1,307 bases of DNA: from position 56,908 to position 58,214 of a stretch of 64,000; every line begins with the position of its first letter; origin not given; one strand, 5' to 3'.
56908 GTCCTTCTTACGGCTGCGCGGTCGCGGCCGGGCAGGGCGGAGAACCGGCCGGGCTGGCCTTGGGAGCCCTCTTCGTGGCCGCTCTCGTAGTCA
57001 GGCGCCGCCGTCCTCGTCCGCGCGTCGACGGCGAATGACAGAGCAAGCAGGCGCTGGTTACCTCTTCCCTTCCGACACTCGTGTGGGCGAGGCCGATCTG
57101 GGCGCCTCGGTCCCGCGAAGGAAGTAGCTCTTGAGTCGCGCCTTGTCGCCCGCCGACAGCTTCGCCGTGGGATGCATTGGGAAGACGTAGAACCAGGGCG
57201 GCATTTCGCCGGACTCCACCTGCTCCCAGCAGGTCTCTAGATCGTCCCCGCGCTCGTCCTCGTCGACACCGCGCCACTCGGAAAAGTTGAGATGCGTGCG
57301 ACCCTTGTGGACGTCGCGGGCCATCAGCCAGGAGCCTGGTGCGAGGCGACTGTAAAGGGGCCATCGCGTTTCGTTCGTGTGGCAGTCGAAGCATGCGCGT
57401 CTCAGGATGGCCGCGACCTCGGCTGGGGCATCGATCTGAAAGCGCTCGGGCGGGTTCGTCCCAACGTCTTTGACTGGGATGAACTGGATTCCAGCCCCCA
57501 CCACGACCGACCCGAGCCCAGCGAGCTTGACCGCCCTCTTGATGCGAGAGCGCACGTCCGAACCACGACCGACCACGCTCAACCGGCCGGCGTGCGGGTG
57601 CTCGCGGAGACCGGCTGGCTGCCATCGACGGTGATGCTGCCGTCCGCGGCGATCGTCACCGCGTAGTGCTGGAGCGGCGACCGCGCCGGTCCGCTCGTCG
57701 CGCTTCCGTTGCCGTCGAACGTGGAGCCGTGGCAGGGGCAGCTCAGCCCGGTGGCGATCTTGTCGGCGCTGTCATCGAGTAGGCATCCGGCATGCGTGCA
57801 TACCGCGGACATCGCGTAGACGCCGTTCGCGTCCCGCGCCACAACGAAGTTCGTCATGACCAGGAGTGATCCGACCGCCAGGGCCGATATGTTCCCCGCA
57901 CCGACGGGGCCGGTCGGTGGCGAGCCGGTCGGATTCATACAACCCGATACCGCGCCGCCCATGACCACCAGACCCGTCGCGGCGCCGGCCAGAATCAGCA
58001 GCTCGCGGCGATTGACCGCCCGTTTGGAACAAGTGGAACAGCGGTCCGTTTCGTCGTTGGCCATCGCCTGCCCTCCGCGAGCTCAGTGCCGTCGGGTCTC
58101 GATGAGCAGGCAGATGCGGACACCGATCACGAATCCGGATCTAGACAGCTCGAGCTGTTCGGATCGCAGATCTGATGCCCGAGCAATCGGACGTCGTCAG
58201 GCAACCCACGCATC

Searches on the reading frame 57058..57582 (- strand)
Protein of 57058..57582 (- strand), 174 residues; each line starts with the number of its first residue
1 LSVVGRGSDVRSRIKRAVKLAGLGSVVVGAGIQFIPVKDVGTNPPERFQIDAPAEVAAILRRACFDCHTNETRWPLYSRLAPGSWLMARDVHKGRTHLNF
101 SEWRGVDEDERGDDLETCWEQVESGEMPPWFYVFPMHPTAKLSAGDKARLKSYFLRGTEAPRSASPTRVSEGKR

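Call 43: search_protein_families(library=pfam, proteins=[window:57058-57582:-], max_evalue=0.01)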
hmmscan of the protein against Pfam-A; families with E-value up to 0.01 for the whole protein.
window:57058-57582:- (174 aa): 1 family
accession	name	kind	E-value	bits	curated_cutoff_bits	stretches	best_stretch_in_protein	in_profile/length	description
PF14376.11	Haem_bd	-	3.6e-37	127.7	27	1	28-154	2-131/133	Haem-binding domain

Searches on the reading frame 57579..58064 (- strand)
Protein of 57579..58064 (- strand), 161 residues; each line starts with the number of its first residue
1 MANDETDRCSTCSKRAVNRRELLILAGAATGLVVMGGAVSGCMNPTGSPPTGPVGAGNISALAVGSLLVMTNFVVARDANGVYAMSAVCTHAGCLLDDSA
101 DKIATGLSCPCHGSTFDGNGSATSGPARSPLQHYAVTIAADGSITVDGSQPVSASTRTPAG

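Call 43: search_protein_families(library=pfam, proteins=[window:57579-58064:-], max_evalue=0.01)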
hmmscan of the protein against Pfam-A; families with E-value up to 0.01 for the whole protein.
window:57579-58064:- (161 aa): 1 family
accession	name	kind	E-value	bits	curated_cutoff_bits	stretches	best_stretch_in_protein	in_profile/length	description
PF00355.32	Rieske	-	3.8e-14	52.8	20.3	1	70-134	23-87/88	Rieske [2Fe-2S] domain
